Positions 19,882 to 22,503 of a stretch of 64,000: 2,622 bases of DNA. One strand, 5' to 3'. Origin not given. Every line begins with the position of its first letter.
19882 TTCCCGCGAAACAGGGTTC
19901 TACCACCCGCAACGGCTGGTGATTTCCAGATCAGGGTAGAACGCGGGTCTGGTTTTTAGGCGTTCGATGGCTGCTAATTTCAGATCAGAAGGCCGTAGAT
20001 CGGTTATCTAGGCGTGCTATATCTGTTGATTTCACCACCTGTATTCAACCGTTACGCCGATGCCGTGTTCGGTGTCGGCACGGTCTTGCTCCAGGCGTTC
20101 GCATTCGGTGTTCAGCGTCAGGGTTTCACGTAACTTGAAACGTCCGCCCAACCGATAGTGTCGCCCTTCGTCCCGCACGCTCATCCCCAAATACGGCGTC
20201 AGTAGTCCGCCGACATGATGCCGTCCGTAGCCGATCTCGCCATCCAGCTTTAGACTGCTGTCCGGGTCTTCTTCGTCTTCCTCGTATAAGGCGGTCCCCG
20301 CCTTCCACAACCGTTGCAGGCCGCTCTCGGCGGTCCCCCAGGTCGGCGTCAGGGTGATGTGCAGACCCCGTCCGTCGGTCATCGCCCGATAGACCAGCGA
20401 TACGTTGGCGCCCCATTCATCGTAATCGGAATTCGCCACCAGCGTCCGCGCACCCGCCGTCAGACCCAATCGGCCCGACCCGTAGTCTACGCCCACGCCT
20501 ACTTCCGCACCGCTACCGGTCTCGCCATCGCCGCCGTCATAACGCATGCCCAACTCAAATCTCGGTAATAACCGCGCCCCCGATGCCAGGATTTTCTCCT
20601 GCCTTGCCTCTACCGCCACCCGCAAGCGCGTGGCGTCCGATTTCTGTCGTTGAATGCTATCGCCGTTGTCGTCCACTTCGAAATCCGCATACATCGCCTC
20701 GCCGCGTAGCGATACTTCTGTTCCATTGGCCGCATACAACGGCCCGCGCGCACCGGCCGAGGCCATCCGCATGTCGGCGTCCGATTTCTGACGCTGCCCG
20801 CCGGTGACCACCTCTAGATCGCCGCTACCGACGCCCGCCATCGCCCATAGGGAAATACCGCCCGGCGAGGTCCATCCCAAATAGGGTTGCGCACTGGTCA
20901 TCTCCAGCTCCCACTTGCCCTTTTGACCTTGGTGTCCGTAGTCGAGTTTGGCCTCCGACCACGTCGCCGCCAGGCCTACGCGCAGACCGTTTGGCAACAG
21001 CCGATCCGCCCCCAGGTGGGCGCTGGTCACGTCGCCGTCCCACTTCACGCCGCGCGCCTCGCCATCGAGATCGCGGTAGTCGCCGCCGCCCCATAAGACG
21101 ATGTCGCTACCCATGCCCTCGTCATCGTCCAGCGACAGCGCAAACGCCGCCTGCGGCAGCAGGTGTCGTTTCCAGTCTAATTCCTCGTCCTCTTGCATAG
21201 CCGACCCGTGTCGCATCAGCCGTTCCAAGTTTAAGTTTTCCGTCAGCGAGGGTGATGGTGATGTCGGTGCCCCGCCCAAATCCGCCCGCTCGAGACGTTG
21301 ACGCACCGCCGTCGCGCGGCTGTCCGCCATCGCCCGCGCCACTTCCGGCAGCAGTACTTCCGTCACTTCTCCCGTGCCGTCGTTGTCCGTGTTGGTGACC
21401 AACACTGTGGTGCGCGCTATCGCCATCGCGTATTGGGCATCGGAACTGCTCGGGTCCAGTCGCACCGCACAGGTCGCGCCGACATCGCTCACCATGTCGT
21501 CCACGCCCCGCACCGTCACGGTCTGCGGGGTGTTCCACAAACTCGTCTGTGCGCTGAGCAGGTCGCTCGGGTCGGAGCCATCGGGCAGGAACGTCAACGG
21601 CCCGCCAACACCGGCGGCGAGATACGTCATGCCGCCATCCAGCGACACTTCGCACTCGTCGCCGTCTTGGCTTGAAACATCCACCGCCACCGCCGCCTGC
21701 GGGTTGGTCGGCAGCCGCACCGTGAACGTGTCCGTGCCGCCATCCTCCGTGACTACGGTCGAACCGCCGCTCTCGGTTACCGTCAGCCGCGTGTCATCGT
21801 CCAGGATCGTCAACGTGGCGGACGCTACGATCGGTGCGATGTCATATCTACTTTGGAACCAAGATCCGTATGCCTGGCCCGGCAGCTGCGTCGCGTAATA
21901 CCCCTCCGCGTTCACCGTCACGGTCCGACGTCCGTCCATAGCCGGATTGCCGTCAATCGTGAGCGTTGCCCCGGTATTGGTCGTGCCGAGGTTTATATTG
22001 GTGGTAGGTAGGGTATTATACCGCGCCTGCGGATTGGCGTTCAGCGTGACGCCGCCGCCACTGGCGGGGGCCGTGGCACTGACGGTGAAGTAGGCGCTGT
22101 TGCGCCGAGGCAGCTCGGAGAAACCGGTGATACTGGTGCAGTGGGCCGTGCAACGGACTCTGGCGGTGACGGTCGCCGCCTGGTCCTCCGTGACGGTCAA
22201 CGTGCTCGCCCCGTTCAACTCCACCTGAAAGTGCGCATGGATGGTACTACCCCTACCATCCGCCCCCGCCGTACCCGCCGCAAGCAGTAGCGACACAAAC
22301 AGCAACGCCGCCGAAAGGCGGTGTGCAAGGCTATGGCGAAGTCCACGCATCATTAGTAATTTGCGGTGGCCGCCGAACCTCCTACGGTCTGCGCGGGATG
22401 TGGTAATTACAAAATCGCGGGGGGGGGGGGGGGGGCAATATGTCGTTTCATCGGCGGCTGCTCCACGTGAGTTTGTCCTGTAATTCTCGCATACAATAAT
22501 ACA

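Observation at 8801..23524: About 14.7-kb accessory island inserted into a conserved yrbG - kds/lpt/rpoN core locus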

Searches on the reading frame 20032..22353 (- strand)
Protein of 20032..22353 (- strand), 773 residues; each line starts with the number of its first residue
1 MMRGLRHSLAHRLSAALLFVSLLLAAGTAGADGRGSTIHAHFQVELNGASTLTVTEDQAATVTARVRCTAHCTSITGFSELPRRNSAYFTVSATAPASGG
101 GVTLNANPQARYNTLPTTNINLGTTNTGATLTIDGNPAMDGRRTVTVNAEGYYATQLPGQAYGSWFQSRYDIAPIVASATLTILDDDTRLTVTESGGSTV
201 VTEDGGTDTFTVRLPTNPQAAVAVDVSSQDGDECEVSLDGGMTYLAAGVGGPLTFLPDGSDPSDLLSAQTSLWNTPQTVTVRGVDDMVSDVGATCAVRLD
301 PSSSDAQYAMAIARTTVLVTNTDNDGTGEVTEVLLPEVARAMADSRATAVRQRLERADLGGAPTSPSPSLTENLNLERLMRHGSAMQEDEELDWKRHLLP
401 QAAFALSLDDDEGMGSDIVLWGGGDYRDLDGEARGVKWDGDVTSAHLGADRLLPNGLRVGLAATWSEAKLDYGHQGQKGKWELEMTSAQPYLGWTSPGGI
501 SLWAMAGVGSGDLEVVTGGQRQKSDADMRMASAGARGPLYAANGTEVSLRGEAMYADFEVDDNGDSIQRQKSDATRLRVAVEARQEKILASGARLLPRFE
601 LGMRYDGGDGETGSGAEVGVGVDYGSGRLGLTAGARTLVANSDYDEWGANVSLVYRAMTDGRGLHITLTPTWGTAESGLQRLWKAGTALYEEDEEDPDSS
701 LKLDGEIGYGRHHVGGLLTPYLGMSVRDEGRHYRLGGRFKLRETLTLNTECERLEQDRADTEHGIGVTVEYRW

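Call 3: search_protein_families(library=pfam, proteins=[window:20032-22353:-], max_evalue=0.01)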
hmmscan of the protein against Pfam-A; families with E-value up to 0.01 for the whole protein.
window:20032-22353:- (773 aa): 1 family
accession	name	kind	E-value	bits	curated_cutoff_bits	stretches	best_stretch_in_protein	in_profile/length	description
PF03797.25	Autotransporter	-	8.6e-11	42.5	26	1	423-637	4-242/255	Autotransporter beta-domain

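Call 13: find_homologous_proteins(query=window:20032-22353:-, max_evalue=0.00001)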
Query window:20032-22353:- (773 aa): 83 proteins with E <= 0.00001 among 8000 candidates.
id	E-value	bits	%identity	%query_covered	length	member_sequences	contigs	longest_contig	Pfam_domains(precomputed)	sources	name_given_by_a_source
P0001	0.0e+0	1727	100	100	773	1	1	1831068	PF03797.26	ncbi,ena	-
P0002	0.0e+0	1309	80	78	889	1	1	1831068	PF03797.26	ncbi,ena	-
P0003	1.3e-277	941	91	59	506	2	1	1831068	PF03797.26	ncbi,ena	-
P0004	7.4e-193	661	56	59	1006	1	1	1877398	PF03797.26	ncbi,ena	-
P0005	5.0e-191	655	54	59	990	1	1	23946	PF03797.26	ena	-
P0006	6.6e-191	655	57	59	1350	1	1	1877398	PF03797.26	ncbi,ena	-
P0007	9.0e-187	641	53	59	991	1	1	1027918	PF03797.26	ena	-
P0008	2.0e-179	617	54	59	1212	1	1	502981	PF03797.26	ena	-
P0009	1.7e-178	614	55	59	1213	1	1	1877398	PF03160.21,PF03797.26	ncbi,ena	-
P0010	1.9e-169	584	57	64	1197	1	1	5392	PF03797.26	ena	-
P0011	8.7e-167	575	57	56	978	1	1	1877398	PF03797.26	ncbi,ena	-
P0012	1.2e-159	551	52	59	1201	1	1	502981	PF03160.21,PF03797.26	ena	-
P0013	2.2e-154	534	56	59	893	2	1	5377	PF03797.26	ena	-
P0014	2.9e-148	514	57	64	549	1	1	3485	PF03797.26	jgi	-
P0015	1.2e-140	488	57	58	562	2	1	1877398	PF03797.26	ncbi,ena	-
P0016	4.0e-140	487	53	64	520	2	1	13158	PF03797.26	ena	-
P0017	1.7e-135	471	44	90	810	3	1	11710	PF20579.5,PF03797.26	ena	-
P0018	6.0e-133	463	54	61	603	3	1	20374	PF03797.26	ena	-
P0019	1.5e-125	438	47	77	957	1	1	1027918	PF03797.26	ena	-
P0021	2.5e-122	428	51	61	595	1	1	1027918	PF03797.26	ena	-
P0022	3.2e-73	265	35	57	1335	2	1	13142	PF03160.21,PF03797.26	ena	-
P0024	2.6e-68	249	37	58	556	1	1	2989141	PF03797.26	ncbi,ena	-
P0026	8.4e-56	208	34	60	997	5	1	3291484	PF25374.1,PF17963.8,PF17892.8,PF00028.24,PF17803.8,PF03797.26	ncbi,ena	-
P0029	3.9e-52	196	36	55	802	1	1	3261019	PF03797.26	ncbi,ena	-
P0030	2.6e-49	186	33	56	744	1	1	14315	PF01670.24,PF03797.26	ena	-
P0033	7.0e-44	168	37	42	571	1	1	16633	PF03797.26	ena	-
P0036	1.9e-36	144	35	46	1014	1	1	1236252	PF03797.26,PF00041.28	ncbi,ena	-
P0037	1.6e-35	141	32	54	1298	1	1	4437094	PF17766.8,PF03797.26,PF00041.28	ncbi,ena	-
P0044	2.3e-26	110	27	89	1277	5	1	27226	PF17201.11,PF03797.26,PF08269.18,PF02368.25,PF17200.11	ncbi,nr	ncbi:MAG: cache domain-containing protein [Gemmatimonadetes bacterium]|nr:cache domain-containing pr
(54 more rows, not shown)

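Call 14: find_encoding_contigs(protein=P0001, flank=10000, max_places=4)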
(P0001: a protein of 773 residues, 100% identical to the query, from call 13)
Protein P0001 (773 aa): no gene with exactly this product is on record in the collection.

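Call 15: find_encoding_contigs(protein=P0004, flank=10000, max_places=4)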
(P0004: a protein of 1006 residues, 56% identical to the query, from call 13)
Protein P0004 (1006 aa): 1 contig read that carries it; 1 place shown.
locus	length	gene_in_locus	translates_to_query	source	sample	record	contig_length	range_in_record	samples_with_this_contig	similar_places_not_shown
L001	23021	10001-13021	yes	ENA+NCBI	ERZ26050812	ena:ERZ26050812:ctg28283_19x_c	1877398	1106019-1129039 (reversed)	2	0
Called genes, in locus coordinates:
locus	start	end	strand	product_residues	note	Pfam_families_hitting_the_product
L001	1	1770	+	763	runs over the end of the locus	PF04879:Molybdop_Fe4S4, PF00384:Molybdopterin, PF01568:Molydop_binding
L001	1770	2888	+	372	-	PF00175:NAD_binding_1, PF12838:Fer4_7 (faint), PF14697:Fer4_21 (faint), PF12797:Fer4_2 (faint), PF13237:Fer4_10 (faint), PF00037:Fer4 (weak)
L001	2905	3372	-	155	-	PF13501:SoxY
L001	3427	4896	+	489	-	PF13432:TPR_16 (faint), PF01435:Peptidase_M48, PF14559:TPR_19 (weak)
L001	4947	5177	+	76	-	PF01206:TusA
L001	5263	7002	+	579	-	PF02776:TPP_enzyme_N, PF00205:TPP_enzyme_M, PF02775:TPP_enzyme_C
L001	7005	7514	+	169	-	PF01842:ACT, PF22629:ACT_AHAS_ss, PF13710:ACT_5, PF10369:ALS_ss_C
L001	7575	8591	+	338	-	PF02826:2-Hacid_dh_C (weak), PF07991:KARI_N, PF01450:KARI_C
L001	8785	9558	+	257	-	PF01066:CDP-OH_P_transf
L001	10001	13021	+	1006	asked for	PF03797:Autotransporter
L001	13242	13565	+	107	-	-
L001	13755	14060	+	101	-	PF02979:NHase_alpha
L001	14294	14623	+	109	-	PF02979:NHase_alpha (weak)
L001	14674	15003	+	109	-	PF02979:NHase_alpha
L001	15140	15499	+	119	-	PF02979:NHase_alpha (weak)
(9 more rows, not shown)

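Call 16: find_encoding_contigs(protein=P0006, flank=10000, max_places=3)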
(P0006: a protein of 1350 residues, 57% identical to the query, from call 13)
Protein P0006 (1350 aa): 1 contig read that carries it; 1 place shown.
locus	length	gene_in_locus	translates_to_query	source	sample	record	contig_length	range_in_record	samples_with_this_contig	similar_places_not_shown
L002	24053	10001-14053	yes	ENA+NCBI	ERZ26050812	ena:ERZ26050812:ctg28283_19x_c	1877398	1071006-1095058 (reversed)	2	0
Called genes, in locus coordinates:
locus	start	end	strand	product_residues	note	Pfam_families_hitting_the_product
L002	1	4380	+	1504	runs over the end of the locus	PF04563:RNA_pol_Rpb2_1, PF04561:RNA_pol_Rpb2_2, PF04565:RNA_pol_Rpb2_3, PF10385:RNA_pol_Rpb2_45, PF00562:RNA_pol_Rpb2_6, PF04560:RNA_pol_Rpb2_7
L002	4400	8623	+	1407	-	PF04997:RNA_pol_Rpb1_1, PF00623:RNA_pol_Rpb1_2, PF04983:RNA_pol_Rpb1_3, PF05000:RNA_pol_Rpb1_4, PF04998:RNA_pol_Rpb1_5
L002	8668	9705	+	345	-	PF04055:Radical_SAM, PF06463:Mob_synth_C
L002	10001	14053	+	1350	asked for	PF03797:Autotransporter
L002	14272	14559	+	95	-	-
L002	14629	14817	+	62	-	-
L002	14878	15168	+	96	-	-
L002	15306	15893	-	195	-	PF00994:MoCF_biosynth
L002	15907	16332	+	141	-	PF02391:MoaE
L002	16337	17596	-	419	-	PF03453:MoeA_N, PF00994:MoCF_biosynth, PF03454:MoeA_C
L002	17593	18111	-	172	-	PF01713:Smr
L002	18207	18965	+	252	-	PF01975:SurE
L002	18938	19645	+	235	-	PF01135:PCMT, PF13649:Methyltransf_25 (weak)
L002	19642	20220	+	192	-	PF09335:VTT_dom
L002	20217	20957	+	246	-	PF01476:LysM, PF01551:Peptidase_M23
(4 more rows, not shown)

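Call 17: find_encoding_contigs(protein=P0009, flank=10000, max_places=3)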
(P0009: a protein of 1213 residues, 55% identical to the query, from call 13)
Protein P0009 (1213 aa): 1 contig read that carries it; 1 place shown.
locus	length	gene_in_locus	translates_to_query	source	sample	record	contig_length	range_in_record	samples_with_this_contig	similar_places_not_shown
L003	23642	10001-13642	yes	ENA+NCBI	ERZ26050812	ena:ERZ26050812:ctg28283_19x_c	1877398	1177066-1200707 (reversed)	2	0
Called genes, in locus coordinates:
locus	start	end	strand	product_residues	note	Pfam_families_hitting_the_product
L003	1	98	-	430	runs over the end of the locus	PF00202:Aminotran_3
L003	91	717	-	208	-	PF02581:TMP-TENI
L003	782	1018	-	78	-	-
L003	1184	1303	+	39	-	-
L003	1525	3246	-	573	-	-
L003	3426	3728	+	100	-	PF13098:Thioredoxin_2 (weak)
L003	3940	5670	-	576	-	-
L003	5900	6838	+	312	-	PF00294:PfkB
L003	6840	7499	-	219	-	PF00702:Hydrolase (weak), PF12710:HAD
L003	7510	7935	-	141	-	PF03653:UPF0093, PF05425:CopD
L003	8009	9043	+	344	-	PF01118:Semialdhyde_dh, PF22698:Semialdhyde_dhC_1, PF02774:Semialdhyde_dhC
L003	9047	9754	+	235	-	PF20567:DUF6776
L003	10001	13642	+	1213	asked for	PF03160:Calx-beta (faint), PF03797:Autotransporter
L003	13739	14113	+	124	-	PF01521:Fe-S_biosyn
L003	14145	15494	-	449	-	PF19425:Csd3_N2, PF01551:Peptidase_M23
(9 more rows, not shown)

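Call 22: find_encoding_contigs(protein=P0003, flank=10000, max_places=3)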
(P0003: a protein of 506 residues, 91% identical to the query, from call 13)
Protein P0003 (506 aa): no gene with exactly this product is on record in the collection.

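Call 52: search_protein_families(library=phrogs, proteins=[window:20032-22353:-], max_evalue=0.01)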
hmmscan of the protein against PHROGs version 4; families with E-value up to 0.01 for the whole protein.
window:20032-22353:- (773 aa): 0 families

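Call 55: predict_structure(alignment_id=A1)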
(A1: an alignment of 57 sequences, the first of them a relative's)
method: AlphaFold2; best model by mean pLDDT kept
length: 746 residues; sequences in the alignment: 57
mean_pLDDT: 86.3   pTM: 0.82
mean pLDDT of the five models: 86.3, 85.3, 85.1, 84.4, 83.2
residues with pLDDT >= 90: 459; 70-90: 194; 50-70: 37; < 50: 56
segments of 3 or more residues with pLDDT < 50: 1-43, 492-498, 729-731
pLDDT, mean of each block of 10 residues (from residue 1): 39 38 28 37 63 92 94 97 90 97 93 94 71 96 91 97 86 96 96 96 95 98 98 93 97 96 96 97 97 98 98 98 93 96 98 94 97 98 98 93 90 87 86 80 92 84 74 65 58 49 80 81 88 88 83 90 87 94 92 94 89 92 92 94 92 91 91 92 91 85 90 85 71 77 77
secondary structure, 60 per line:
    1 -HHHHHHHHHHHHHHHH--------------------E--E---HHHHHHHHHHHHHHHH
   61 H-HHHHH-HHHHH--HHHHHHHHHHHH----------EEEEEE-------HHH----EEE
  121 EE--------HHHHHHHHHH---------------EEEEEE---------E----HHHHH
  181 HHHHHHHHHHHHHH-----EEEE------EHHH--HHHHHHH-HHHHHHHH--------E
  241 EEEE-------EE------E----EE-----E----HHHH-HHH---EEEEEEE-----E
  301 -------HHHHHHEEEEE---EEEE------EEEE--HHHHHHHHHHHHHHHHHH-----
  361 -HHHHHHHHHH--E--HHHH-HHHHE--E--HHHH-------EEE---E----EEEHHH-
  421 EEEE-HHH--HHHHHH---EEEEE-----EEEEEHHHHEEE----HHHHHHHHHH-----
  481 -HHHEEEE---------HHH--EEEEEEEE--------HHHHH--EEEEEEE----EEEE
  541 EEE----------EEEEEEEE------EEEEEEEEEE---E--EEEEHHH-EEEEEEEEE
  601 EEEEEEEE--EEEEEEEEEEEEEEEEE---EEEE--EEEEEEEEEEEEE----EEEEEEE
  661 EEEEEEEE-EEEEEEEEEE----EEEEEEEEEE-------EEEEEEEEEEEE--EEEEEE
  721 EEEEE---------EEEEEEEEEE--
elements in order (helices of 4 or more, strands of 3 or more residues): H2-17 H45-61 H63-67 H69-73 H76-87 E98-103 E118-122 H131-140 E156-161 H176-194 E200-203 H216-222 H224-231 E240-244 H277-280 E288-294 H308-313 E314-318 E322-325 E332-335 H338-355 H362-371 H377-380 H382-385 H392-395 E403-405 E414-416 E421-424 H431-436 E440-444 E450-454 H455-458 E459-461 H466-475 E485-488 E503-510 H519-523 E526-532 E537-543 E554-561 E568-577 E584-587 E592-608 E611-627 E631-634 E637-649 E654-668 E670-679 E684-693 E701-712 E715-725 E735-744

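Call 57: predict_structure(alignment_id=A2)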
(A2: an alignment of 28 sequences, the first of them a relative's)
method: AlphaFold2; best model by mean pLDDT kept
length: 773 residues; sequences in the alignment: 28
mean_pLDDT: 71.6   pTM: 0.50
mean pLDDT of the five models: 71.6, 71.3, 70.7, 69.6, 64.1
residues with pLDDT >= 90: 98; 70-90: 400; 50-70: 133; < 50: 142
segments of 3 or more residues with pLDDT < 50: 1-37, 75-84, 116-126, 155-171, 361-392, 412-415, 675-699
pLDDT, mean of each block of 10 residues (from residue 1): 36 39 34 43 83 69 79 52 61 68 72 51 50 68 82 50 42 74 65 66 82 80 86 85 78 85 67 86 76 78 57 74 66 89 88 77 32 38 41 55 67 62 78 83 87 89 93 86 95 90 95 88 94 92 89 94 84 91 89 86 87 82 81 73 63 73 76 47 31 37 76 80 74 81 73 74 70 55
secondary structure, 60 per line:
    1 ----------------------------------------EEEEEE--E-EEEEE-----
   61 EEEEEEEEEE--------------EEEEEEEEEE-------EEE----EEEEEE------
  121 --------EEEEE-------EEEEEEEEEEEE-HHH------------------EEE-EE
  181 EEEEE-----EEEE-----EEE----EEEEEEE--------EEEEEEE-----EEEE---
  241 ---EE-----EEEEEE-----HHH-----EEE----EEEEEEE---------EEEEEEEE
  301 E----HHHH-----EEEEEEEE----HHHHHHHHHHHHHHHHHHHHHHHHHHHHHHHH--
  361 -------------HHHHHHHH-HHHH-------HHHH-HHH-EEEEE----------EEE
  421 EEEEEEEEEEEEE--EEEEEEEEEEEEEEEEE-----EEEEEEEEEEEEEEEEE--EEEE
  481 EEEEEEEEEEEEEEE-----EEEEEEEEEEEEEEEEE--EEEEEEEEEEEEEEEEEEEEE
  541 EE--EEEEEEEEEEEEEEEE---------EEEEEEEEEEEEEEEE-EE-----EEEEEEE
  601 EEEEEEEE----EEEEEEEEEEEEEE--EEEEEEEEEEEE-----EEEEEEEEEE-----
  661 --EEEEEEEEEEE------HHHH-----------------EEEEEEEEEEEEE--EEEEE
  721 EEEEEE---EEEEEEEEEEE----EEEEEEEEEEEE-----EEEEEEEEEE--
elements in order (helices of 4 or more, strands of 3 or more residues): E41-46 E51-55 E61-70 E85-94 E102-104 E109-114 E129-133 E141-152 E175-177 E179-185 E191-194 E200-202 E207-213 E222-228 E234-237 E251-256 E270-272 E277-283 E293-301 H306-309 E315-322 H327-358 H374-381 H383-386 H394-397 E403-407 E418-433 E436-452 E458-474 E477-495 E501-517 E520-542 E545-560 E570-585 E594-608 E613-626 E629-640 E646-655 E663-673 H680-683 E701-713 E716-726 E730-740 E745-756 E762-771
